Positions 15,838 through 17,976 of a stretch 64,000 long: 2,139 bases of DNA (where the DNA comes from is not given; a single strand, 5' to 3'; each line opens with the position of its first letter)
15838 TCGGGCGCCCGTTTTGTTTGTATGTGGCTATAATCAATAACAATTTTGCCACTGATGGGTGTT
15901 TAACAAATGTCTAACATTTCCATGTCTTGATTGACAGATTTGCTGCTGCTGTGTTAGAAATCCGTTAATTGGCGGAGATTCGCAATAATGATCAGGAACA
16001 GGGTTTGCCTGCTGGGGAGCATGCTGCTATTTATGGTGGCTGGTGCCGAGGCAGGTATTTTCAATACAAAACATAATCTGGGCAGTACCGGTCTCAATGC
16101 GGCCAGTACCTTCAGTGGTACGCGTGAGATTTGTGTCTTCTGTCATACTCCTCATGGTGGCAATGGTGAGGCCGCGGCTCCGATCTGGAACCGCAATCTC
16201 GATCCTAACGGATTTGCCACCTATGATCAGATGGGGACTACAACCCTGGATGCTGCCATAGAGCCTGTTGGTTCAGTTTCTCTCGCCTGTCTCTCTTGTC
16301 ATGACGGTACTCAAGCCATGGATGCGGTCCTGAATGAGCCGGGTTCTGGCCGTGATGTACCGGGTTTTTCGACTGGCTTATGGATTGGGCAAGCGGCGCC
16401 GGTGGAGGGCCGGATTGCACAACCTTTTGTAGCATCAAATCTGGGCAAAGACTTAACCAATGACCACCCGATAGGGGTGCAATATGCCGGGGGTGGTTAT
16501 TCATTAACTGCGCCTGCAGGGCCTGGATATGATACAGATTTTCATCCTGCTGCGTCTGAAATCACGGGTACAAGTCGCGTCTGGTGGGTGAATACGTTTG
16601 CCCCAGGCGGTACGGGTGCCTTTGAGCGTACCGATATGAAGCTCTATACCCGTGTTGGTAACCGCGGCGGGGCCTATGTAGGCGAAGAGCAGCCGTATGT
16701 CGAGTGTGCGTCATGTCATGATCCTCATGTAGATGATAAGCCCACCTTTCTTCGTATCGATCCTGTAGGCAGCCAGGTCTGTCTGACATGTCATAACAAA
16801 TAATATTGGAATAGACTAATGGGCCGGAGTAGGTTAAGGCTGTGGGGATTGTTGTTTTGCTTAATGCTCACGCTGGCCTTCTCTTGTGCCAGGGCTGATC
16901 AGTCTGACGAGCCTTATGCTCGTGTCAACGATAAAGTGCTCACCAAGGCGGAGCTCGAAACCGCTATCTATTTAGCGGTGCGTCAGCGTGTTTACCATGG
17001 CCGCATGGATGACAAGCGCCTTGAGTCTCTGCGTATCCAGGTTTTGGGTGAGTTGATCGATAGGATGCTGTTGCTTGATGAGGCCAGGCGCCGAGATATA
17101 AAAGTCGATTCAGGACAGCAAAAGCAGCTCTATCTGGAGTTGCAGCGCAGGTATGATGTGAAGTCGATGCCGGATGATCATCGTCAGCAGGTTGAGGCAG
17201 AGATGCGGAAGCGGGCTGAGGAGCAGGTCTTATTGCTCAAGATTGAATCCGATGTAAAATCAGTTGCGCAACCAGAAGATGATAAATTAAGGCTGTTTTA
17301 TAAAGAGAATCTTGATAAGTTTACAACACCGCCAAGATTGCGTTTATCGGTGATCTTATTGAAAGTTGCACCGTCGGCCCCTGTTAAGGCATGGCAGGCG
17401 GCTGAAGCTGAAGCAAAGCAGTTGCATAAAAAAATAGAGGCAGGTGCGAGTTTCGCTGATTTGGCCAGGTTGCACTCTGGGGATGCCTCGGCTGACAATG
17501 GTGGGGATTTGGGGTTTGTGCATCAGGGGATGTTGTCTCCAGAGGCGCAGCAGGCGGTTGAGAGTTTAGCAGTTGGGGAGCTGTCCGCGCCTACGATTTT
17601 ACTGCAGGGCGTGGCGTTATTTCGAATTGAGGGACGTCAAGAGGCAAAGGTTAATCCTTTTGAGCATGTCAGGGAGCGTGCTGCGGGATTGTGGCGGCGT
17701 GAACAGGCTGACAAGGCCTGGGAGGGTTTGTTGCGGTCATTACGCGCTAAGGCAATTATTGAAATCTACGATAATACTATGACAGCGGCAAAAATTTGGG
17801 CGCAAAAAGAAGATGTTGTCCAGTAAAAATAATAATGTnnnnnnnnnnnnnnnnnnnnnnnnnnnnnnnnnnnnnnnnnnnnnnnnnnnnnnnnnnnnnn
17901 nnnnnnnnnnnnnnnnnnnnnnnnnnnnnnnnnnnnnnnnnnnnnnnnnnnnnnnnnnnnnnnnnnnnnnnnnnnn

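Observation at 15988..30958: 13-gene cytochrome / OM-barrel / cupredoxin / NHL operon with private haem-attachment genes: candidate undescribed trans-envelope electron conduit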

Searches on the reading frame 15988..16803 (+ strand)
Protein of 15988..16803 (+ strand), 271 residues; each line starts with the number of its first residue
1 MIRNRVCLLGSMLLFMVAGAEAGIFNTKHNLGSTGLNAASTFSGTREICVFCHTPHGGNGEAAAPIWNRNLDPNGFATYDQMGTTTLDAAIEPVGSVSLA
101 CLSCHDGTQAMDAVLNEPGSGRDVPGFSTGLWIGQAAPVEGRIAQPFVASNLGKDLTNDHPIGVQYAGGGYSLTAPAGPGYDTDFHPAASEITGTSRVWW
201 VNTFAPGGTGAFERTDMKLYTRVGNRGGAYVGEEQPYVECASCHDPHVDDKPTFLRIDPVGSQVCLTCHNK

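Call 4: search_protein_families(library=pfam, proteins=[window:15988-16803:+], max_evalue=0.01)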
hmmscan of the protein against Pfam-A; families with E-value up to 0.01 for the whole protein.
window:15988-16803:+ (271 aa): 4 families
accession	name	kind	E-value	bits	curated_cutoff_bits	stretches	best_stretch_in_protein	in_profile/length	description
PF09699.15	Paired_CXXCH_1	-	2.7e-11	43.4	20.6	1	239-271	8-38/41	Doubled CXXCH motif (Paired_CXXCH_1)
PF14522.11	Cytochrome_C7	-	7e-05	23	24.8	0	238-270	14-49/67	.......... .7 and related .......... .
PF14537.11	Cytochrom_c3_2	-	0.00043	21.1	25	0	238-269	7-78/79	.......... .3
PF22113.1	Mtrc-MtrF_II-IV_dom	-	0.0034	17.4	30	0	40-110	75-134/176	Outer membrane cytochrome MtrC/MtrF-like, domains II/IV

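Call 25: search_solved_structures(query=window:15988-16800:+, max_evalue=1, show_alignments=2)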
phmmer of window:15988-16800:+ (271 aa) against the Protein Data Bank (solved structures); distinct sequences matched with E-value up to 1: 4.
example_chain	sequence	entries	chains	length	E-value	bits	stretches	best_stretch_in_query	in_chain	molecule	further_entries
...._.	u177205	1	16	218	2e-25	93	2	5-178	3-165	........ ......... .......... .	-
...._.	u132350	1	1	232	2.8e-23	85.9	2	9-188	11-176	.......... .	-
6w1s_S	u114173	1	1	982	0.28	13.7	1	72-146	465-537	Mediator of RNA polymerase II transcription subunit 24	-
8t1i_S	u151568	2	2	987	0.28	13.7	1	72-146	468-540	Mediator of RNA polymerase II transcription subunit 24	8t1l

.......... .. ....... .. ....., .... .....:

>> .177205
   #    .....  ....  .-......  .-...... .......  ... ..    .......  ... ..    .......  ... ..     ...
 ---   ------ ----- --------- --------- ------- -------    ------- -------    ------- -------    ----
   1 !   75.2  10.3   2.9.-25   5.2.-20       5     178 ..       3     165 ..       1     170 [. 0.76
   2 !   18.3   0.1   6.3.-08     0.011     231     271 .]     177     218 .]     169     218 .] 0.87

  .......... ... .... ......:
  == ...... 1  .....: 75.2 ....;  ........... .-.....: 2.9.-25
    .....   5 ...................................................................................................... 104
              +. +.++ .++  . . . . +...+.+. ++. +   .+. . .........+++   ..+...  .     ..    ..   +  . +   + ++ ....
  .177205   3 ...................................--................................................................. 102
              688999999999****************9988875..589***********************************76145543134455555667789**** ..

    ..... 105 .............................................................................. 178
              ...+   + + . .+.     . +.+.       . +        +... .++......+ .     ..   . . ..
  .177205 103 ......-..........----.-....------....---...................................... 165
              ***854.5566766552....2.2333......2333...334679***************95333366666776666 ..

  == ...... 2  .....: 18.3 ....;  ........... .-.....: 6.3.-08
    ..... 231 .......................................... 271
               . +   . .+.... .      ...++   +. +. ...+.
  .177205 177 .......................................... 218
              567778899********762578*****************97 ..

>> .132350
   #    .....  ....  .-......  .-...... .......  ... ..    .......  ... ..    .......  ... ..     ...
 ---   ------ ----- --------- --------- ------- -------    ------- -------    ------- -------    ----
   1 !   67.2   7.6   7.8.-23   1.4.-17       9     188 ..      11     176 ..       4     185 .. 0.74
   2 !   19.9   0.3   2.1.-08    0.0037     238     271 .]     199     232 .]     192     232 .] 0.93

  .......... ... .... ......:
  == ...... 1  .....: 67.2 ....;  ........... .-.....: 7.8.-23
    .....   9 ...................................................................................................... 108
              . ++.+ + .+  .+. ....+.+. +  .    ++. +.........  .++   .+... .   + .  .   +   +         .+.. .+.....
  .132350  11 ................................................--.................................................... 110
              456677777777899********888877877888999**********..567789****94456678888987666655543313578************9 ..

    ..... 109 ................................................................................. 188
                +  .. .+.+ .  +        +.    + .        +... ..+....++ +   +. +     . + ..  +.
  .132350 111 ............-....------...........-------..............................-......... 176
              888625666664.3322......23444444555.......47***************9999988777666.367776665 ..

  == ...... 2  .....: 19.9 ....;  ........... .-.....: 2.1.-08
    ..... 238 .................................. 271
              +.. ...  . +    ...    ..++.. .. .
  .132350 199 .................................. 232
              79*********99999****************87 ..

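Call 78: search_protein_representatives(protein=window:15988-16800:+)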
Query: 271 residues. Proteins with E-value up to 0.001 (for the whole library): 4103; up to 1e-10: 2380; up to 1e-30: 199. The best 150 are listed.
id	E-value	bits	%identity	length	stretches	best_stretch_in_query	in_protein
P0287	3.2e-66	240.0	49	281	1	7-271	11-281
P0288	1.2e-65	238.2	51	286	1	7-271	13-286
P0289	3.1e-65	236.7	55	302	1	10-271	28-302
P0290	3.3e-63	230.1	54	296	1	19-271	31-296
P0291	3.0e-62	227.0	55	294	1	6-271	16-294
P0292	1.5e-61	224.6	52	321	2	7-210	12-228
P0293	5.0e-60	219.7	53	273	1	18-271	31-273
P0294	7.0e-60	219.2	53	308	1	13-271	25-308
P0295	2.7e-59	217.2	48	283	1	8-271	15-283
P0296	3.2e-59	217.0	49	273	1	16-271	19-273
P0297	5.2e-59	216.3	50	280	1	8-271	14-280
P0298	7.5e-59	215.8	52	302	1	8-271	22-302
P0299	2.5e-58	214.1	53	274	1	5-271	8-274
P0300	4.2e-58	213.4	51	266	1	11-271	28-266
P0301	4.4e-58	213.3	50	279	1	18-271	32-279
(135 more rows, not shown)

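Call 88: search_protein_families(library=ncbifam, proteins=[window:15988-16800:+], max_evalue=0.001)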
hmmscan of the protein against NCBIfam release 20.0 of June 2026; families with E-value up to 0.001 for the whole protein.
window:15988-16800:+ (271 aa): 4 families
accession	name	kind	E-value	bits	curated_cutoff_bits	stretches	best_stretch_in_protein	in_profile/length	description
TIGR01905.1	paired_CXXCH_1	subfamily_domain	4.1e-09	36.2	25.2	1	239-270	8-37/41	doubled CXXCH domain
TIGR03508.1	decahem_SO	subfamily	9.9e-06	25.2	192.2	1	238-270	95-125/258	DmsE family decaheme c-type cytochrome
NF041028.1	decahem_GSU2203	exception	2.6e-05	23.6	325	0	238-270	175-208/317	GSU2203 family decaheme c-type cytochrome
TIGR03507.1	decahem_SO1788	subfamily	8e-05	21.3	209.3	0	36-114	566-633/672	OmcA/MtrC family decaheme c-type cytochrome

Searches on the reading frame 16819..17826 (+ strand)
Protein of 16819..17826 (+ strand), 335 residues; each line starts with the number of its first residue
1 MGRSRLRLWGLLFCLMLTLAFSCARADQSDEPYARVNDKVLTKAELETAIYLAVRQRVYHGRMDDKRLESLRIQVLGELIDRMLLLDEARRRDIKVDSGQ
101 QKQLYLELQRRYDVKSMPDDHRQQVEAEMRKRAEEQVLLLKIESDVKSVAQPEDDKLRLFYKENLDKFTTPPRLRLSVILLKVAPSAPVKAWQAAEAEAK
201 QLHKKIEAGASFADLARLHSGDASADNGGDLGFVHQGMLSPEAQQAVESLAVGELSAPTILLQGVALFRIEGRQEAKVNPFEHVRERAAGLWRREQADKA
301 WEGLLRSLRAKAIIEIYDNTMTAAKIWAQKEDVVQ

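Call 4: search_protein_families(library=pfam, proteins=[window:16819-17826:+], max_evalue=0.01)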
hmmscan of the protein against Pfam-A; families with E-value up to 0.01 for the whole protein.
window:16819-17826:+ (335 aa): 5 families
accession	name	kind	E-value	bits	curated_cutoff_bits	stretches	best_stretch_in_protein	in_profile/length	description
PF00639.27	Rotamase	-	3e-15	57.4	21.7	1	179-271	2-96/97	PPIC-type PPIASE domain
PF13616.12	Rotamase_3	-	2.2e-14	54.4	22.5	1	171-258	13-100/116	PPIC-type PPIASE domain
PF13145.12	Rotamase_2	-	9.4e-13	49.5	27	1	152-286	1-121/121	PPIC-type PPIASE domain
PF13624.11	SurA_N_3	-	2.5e-07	31.1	27.2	1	10-99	16-111/162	SurA-like N-terminal domain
PF13623.11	SurA_N_2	-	0.00014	22.2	28.5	1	21-105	29-119/145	SurA-like N-terminal domain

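Call 88: search_protein_families(library=ncbifam, proteins=[window:16819-17823:+], max_evalue=0.001)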
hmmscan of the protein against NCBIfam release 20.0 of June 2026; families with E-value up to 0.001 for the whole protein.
window:16819-17823:+ (335 aa): 9 families
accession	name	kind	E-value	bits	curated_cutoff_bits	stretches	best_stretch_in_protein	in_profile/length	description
NF008054.0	PRK10788.1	equivalog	4.9e-20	71.8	493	1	136-303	230-388/626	peptidylprolyl isomerase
NF000809.0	PRK00059.1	equivalog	1.7e-18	67.1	303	1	66-320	80-334/336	peptidylprolyl isomerase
NF002827.0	PRK03002.1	equivalog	1.6e-16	60.1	343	1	195-321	146-273/285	peptidylprolyl isomerase PrsA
TIGR02933.1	nifM_nitrog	equivalog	5e-12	46.2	168.2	1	127-260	76-207/256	nitrogen fixation protein NifM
NF008038.0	PRK10770.1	equivalog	3e-10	39.5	394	1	179-319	290-428/431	peptidylprolyl isomerase SurA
NF002846.0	PRK03095.1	equivalog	2.9e-07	30.3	361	1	195-282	142-229/287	peptidylprolyl isomerase PrsA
NF002824.0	PRK02998.1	subfamily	3.9e-07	29.7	360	1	196-287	145-235/283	peptidylprolyl isomerase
NF011969.0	PRK15441.1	equivalog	6.4e-06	26.5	127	1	196-258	15-77/93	peptidylprolyl isomerase PpiC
TIGR04142.1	PCisTranLspir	hypoth_equivalog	0.00092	18.2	250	0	267-331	249-310/316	putative peptidyl-prolyl cis-trans isomerase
